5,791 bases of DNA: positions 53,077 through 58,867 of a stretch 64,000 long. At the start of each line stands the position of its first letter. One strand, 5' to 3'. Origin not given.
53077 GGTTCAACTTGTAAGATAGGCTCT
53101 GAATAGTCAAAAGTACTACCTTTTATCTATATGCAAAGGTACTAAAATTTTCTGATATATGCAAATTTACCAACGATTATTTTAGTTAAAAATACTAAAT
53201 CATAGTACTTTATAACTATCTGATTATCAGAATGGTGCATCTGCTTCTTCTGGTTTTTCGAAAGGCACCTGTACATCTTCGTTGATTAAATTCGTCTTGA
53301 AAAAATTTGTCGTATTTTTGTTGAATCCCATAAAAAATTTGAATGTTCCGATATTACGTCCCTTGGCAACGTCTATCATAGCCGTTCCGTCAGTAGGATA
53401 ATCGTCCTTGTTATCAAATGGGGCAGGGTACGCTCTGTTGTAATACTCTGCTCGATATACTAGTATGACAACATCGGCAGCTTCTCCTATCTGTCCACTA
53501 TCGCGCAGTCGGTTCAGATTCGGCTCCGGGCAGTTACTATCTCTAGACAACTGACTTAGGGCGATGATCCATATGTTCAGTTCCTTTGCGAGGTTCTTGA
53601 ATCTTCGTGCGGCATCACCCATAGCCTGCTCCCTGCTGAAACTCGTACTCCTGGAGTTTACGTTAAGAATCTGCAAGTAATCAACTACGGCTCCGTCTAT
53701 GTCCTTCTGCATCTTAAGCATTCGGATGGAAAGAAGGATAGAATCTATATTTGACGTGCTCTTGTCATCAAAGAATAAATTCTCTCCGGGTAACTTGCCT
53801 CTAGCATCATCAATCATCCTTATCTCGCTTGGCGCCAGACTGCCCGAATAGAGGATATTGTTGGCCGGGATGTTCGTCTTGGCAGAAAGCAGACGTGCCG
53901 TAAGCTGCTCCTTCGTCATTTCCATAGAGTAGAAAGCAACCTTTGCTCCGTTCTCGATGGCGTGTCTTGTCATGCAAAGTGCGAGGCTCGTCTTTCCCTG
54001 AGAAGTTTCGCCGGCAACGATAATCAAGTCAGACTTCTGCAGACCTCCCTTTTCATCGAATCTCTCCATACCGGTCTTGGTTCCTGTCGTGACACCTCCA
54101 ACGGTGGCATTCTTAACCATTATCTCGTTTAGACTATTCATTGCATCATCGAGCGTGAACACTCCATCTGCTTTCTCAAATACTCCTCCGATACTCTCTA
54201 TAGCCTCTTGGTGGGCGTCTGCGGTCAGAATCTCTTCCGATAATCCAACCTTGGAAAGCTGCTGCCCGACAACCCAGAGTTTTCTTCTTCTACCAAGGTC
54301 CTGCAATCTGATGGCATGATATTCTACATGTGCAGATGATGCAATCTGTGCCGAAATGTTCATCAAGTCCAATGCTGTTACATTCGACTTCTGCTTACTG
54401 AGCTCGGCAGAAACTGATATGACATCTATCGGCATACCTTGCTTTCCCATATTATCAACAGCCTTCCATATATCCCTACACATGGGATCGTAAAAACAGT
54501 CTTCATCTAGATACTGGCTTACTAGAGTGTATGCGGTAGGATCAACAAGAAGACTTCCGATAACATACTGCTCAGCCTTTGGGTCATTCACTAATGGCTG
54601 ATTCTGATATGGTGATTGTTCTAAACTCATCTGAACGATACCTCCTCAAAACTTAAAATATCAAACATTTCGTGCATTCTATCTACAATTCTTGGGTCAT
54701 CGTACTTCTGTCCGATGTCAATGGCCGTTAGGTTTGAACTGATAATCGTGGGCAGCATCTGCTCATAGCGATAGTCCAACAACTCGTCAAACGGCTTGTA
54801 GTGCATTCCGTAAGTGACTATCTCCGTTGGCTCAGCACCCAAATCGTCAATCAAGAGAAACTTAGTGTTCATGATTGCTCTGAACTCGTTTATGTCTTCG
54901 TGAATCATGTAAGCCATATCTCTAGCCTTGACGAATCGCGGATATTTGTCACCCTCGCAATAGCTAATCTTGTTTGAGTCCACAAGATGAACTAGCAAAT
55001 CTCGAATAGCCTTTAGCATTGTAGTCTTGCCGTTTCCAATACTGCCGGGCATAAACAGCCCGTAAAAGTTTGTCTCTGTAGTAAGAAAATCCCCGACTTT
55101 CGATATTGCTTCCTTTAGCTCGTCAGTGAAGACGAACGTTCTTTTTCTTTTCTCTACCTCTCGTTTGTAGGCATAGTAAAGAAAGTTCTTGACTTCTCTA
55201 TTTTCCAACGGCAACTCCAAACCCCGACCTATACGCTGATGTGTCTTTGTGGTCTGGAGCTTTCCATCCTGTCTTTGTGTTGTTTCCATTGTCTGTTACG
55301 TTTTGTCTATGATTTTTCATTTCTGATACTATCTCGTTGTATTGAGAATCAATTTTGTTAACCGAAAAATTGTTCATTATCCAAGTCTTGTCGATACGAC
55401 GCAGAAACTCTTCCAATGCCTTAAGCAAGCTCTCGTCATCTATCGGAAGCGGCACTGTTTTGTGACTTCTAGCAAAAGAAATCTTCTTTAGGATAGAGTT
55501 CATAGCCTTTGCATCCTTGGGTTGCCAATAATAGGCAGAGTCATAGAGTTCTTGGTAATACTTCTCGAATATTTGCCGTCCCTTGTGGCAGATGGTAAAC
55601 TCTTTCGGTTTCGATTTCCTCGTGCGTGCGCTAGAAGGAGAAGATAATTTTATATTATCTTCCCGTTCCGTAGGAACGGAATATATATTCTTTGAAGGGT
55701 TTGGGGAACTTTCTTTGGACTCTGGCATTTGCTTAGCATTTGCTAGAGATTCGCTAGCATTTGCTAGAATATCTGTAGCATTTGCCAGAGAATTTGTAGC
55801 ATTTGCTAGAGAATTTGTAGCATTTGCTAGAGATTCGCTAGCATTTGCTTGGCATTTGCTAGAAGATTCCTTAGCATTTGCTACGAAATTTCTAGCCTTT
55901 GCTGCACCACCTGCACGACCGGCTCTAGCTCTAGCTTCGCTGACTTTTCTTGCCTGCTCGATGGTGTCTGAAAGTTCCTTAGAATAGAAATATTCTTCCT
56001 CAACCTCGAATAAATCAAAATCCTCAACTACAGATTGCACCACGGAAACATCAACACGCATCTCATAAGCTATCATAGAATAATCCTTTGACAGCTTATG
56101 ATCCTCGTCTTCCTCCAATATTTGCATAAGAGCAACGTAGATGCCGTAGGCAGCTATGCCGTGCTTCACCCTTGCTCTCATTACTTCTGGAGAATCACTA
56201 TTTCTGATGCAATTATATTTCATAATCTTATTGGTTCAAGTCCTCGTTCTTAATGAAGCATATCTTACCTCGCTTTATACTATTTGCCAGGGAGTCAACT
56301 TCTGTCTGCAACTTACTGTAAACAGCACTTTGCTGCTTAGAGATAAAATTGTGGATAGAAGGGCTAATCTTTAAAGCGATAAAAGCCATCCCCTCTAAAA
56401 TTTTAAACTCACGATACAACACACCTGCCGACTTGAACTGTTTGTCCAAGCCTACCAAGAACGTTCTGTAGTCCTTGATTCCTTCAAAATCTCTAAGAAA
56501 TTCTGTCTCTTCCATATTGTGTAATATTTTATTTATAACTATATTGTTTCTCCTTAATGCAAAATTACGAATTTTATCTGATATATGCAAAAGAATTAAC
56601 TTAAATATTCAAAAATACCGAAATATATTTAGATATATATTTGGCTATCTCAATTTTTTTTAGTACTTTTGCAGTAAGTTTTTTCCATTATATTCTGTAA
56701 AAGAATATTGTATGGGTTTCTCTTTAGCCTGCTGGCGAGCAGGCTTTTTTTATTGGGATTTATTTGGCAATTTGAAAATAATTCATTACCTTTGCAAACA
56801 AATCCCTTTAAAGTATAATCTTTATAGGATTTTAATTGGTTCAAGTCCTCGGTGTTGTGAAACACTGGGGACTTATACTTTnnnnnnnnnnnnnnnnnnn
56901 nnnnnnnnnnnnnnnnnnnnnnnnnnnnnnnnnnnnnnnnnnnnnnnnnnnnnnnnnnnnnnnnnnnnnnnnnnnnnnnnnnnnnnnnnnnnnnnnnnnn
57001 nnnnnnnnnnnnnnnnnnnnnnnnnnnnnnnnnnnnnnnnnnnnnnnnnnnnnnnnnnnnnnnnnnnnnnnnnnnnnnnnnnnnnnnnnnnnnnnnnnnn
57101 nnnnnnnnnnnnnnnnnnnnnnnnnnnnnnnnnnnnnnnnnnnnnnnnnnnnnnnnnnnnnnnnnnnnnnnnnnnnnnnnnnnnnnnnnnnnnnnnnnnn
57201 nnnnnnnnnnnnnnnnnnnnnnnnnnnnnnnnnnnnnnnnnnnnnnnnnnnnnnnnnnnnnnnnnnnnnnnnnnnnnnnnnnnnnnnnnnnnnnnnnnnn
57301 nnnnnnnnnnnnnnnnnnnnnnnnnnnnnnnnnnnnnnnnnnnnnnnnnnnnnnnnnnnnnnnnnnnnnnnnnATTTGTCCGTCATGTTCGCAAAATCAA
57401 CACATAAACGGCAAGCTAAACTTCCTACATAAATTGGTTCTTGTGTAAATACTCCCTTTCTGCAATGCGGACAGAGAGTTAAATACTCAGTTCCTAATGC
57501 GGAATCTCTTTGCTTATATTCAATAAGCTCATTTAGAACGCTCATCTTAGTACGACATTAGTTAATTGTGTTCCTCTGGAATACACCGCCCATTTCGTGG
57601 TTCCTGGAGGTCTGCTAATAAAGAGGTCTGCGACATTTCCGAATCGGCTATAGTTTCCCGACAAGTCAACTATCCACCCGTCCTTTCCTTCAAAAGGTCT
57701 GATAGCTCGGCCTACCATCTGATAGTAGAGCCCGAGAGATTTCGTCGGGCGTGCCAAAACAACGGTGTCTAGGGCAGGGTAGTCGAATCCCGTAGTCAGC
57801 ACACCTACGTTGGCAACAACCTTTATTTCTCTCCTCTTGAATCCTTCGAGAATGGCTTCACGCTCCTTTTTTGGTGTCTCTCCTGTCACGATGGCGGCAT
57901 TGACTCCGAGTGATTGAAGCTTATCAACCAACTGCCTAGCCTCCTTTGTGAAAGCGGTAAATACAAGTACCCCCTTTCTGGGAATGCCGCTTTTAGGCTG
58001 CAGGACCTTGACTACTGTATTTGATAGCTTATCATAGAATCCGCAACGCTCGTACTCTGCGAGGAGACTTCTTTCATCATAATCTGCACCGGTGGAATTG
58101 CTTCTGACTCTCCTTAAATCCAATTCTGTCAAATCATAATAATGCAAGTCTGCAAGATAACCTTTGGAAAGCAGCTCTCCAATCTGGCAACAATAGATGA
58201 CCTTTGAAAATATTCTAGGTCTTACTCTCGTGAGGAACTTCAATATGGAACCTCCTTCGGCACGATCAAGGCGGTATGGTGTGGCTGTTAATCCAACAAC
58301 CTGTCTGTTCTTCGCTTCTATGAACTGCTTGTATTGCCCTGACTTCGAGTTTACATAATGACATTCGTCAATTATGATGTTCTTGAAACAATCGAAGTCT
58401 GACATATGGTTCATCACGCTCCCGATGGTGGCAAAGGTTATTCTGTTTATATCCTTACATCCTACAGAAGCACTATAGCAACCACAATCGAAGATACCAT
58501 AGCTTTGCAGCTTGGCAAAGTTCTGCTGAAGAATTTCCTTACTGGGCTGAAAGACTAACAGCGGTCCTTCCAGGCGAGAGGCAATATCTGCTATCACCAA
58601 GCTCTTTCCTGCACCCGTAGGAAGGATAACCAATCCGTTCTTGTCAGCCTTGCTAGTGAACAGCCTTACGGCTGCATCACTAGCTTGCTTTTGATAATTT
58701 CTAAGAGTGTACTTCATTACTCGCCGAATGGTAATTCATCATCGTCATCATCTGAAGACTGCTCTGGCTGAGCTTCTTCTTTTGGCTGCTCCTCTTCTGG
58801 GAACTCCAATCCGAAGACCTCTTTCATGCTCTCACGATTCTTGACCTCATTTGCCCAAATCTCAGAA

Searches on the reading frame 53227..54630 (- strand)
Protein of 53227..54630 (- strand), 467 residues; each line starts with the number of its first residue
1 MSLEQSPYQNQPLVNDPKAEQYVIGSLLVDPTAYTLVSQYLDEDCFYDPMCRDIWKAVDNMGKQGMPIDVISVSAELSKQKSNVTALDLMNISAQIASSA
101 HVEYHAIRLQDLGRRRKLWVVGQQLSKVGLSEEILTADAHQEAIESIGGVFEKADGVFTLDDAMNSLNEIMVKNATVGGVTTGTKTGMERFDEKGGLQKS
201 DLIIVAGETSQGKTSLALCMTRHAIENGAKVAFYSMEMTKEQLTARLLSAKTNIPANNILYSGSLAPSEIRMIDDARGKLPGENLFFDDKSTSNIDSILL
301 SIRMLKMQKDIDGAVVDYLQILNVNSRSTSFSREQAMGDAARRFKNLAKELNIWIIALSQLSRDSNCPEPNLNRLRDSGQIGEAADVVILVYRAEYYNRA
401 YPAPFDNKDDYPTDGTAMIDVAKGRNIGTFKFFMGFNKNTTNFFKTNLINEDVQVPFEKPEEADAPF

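Call 13: search_protein_families(library=phrogs, proteins=[window:53227-54630:-], max_evalue=0.00001)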
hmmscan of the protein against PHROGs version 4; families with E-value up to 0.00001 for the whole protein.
window:53227-54630:- (467 aa): 6 families
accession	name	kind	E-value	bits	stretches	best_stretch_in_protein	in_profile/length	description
phrog_19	-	DNA, RNA and nucleotide metabolism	5.5e-79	267.6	1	15-454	159-588/621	DnaB-like replicative helicase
phrog_243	-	DNA, RNA and nucleotide metabolism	2.4e-28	99.9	1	181-444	17-266/273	DnaB-like replicative helicase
phrog_239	-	DNA, RNA and nucleotide metabolism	4e-28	99.8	1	153-446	316-599/801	DNA primase/helicase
phrog_11530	-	unknown function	1.1e-15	59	1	282-399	3-121/184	-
phrog_5482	-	unknown function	6.6e-06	26.1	0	158-402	9-257/341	-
phrog_97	-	other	8.4e-06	26.2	1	160-239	20-114/506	UvsX-like recombinase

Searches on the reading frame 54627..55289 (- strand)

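Call 14: search_protein_families(library=phrogs, proteins=[window:54627-55289:-], max_evalue=0.00001)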
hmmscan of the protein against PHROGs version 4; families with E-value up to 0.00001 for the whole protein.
window:54627-55289:- (220 aa): 2 families
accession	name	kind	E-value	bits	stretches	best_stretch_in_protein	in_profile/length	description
phrog_50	-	DNA, RNA and nucleotide metabolism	6.7e-28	99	1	29-220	317-510/570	DnaC-like helicase loader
phrog_3277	-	DNA, RNA and nucleotide metabolism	7.1e-17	62.7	1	73-220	8-153/168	DnaC-like helicase loader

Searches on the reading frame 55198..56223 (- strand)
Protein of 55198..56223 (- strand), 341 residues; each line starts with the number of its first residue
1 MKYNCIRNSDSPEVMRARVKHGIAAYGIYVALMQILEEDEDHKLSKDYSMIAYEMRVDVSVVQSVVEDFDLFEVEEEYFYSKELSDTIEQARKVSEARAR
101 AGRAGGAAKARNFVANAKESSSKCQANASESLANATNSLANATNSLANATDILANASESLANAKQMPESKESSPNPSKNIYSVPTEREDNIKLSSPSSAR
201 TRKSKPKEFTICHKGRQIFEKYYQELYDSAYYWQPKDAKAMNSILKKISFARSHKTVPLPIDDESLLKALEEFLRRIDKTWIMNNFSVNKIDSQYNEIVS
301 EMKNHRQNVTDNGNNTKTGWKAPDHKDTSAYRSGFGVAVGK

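Call 14: search_protein_families(library=phrogs, proteins=[window:55198-56223:-], max_evalue=0.00001)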
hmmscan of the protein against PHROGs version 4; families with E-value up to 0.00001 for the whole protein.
window:55198-56223:- (341 aa): 2 families
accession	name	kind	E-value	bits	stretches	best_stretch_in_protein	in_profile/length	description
phrog_38715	-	unknown function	2.9e-14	54.4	1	10-135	14-143/269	-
phrog_21472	-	unknown function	1.2e-06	29.4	1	27-178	27-175/299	-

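Call 15: search_protein_families(library=pfam, proteins=[window:55198-56223:-], max_evalue=0.001)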
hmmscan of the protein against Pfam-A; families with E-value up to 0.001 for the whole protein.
window:55198-56223:- (341 aa): 1 family
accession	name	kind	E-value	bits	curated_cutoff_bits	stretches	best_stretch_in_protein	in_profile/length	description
PF14297.12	Lin1244_N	-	2.2e-05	25.5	25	1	10-83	10-94/95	Lin1244/Lin1753-like, N-terminal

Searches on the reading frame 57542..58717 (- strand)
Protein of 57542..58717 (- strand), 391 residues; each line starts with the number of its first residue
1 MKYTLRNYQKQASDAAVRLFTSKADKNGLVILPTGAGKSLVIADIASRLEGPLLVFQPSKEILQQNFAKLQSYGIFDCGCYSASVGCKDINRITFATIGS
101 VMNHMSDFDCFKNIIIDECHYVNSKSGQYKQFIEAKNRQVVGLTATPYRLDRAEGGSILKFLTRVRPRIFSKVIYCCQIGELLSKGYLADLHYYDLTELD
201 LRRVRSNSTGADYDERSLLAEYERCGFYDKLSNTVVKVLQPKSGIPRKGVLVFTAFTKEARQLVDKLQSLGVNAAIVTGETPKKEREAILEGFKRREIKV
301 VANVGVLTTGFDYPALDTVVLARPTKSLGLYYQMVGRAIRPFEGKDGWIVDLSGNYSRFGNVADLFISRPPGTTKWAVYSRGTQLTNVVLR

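Call 14: search_protein_families(library=phrogs, proteins=[window:57542-58717:-], max_evalue=0.00001)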
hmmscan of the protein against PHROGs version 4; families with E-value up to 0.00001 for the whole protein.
window:57542-58717:- (391 aa): 8 families
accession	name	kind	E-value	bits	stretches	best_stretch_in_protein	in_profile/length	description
phrog_16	-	DNA, RNA and nucleotide metabolism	3.3e-88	298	1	1-364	269-606/986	DNA helicase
phrog_62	-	DNA, RNA and nucleotide metabolism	9.5e-24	84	2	1-151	693-853/1881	DNA helicase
phrog_9690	-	DNA, RNA and nucleotide metabolism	6.5e-17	62.5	1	100-342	29-257/306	DNA helicase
phrog_16259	-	DNA, RNA and nucleotide metabolism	1e-09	39.1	1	2-126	115-240/330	DNA helicase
phrog_16694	-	unknown function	1.9e-09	37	1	251-343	562-662/1010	-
phrog_6819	-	DNA, RNA and nucleotide metabolism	3.4e-09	36.7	0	15-122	27-146/645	Holliday junction branch migration helicase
phrog_3830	-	unknown function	3.5e-08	33.1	0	257-354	607-695/1032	-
phrog_2488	-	DNA, RNA and nucleotide metabolism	3.2e-07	30.5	0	5-49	19-62/579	DNA helicase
